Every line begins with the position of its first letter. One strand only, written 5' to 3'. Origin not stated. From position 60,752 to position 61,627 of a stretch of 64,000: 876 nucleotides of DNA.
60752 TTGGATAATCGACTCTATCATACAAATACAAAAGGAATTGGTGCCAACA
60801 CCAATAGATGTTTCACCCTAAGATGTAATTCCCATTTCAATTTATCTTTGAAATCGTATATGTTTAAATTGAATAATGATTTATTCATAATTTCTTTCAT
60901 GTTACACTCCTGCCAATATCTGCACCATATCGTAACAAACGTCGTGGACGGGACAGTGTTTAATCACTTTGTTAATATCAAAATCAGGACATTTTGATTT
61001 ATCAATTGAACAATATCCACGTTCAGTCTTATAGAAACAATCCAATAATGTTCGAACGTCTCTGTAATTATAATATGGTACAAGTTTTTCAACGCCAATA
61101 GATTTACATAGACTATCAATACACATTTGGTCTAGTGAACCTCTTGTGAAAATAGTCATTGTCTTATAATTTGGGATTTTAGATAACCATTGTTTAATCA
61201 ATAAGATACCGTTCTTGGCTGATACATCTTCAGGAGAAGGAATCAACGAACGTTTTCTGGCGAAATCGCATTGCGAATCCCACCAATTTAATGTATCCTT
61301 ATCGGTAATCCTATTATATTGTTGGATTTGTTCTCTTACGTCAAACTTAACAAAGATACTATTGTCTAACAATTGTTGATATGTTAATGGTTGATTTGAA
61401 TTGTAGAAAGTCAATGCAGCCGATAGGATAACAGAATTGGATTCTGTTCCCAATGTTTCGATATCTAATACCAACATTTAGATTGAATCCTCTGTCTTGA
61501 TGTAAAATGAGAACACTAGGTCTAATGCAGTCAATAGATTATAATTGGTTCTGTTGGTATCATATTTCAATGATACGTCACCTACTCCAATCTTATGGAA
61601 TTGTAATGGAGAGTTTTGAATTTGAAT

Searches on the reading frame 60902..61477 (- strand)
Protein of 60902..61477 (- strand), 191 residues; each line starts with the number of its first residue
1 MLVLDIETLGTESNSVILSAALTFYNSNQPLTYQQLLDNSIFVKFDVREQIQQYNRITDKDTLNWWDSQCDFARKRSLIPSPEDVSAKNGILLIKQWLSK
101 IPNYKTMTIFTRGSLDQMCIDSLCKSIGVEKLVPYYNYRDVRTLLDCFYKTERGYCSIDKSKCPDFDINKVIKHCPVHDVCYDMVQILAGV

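Call 84: search_protein_families(library=pfam, proteins=[window:60902-61477:-], max_evalue=0.001)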
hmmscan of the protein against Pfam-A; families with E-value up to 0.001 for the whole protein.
window:60902-61477:- (191 aa): 1 family
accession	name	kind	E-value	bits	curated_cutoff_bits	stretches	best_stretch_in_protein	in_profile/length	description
PF16473.11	Rv2179c-like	-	2.3e-14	53.9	27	1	2-148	3-142/177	3'-5' exoribonuclease Rv2179c-like domain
